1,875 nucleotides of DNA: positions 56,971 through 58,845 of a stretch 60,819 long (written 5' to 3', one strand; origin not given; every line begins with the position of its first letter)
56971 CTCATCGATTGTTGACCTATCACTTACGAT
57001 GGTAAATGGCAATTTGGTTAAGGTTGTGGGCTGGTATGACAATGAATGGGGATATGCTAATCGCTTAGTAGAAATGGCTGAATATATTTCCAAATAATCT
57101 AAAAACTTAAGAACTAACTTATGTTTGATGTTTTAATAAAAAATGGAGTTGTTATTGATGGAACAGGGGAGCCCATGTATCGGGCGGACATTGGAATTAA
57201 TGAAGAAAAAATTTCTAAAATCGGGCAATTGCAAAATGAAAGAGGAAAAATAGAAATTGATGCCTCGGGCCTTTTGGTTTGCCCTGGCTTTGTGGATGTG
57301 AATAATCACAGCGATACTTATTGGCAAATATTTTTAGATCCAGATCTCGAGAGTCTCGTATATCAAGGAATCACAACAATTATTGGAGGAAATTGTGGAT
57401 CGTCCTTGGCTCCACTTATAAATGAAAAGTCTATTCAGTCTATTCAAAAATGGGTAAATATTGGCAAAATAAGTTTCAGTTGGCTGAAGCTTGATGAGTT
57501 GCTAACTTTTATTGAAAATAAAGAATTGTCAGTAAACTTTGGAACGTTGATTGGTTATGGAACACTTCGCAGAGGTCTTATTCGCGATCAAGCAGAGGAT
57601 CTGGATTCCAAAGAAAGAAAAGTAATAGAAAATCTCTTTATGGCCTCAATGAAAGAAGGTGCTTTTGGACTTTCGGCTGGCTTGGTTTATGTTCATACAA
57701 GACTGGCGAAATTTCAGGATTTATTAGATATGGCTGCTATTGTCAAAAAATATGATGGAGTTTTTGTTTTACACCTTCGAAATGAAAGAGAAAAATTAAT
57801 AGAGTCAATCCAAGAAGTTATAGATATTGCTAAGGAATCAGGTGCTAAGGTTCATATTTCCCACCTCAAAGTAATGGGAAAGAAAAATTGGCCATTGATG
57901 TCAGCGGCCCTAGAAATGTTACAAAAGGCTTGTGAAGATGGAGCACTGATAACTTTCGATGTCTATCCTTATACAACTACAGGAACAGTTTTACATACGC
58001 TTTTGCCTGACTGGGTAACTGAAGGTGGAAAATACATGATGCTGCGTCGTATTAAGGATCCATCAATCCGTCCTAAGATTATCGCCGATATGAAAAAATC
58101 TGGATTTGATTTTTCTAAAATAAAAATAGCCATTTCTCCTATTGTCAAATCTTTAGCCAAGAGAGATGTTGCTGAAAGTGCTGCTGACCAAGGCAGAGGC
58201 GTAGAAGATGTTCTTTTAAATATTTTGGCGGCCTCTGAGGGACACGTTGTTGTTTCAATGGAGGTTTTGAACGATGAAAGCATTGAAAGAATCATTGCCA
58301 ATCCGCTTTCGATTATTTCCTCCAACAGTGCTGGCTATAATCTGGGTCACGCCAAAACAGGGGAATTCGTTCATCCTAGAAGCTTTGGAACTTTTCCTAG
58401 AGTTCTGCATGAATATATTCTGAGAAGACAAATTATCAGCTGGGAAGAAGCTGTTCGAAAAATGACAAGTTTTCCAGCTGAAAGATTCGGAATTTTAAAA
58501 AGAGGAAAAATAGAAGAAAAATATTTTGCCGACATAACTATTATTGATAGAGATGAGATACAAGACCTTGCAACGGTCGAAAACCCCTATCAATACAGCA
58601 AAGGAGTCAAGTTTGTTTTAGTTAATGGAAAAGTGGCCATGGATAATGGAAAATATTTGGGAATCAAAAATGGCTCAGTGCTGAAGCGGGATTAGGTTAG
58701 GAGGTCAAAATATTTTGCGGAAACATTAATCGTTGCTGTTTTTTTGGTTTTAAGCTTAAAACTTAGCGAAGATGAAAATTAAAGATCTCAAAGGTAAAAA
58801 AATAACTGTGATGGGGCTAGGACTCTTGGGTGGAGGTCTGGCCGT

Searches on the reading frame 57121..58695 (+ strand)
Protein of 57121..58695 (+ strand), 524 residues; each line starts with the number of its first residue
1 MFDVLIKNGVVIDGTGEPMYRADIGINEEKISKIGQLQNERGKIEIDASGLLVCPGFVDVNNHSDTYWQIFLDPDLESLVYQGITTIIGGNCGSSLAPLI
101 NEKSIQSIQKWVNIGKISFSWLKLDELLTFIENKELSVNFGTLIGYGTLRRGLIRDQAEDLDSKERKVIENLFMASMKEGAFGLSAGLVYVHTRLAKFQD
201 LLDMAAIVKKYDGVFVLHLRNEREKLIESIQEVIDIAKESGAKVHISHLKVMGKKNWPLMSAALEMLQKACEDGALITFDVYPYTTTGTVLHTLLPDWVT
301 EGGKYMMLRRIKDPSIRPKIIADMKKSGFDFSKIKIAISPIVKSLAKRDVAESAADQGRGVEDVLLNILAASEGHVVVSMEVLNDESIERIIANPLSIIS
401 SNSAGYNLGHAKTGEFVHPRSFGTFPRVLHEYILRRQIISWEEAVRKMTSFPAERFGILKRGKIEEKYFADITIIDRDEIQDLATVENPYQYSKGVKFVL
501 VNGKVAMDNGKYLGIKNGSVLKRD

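Call 72: search_protein_families(library=pfam, proteins=[window:57121-58695:+], max_evalue=0.00001)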
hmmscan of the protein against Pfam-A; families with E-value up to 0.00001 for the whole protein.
window:57121-58695:+ (524 aa): 2 families
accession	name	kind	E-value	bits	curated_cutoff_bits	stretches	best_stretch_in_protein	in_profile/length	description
PF07969.17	Amidohydro_3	-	2.1e-15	57.6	29.7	1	431-505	399-470/472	Amidohydrolase family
PF01979.26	Amidohydro_1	-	9.9e-10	38.6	25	0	437-505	279-344/345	Amidohydrolase family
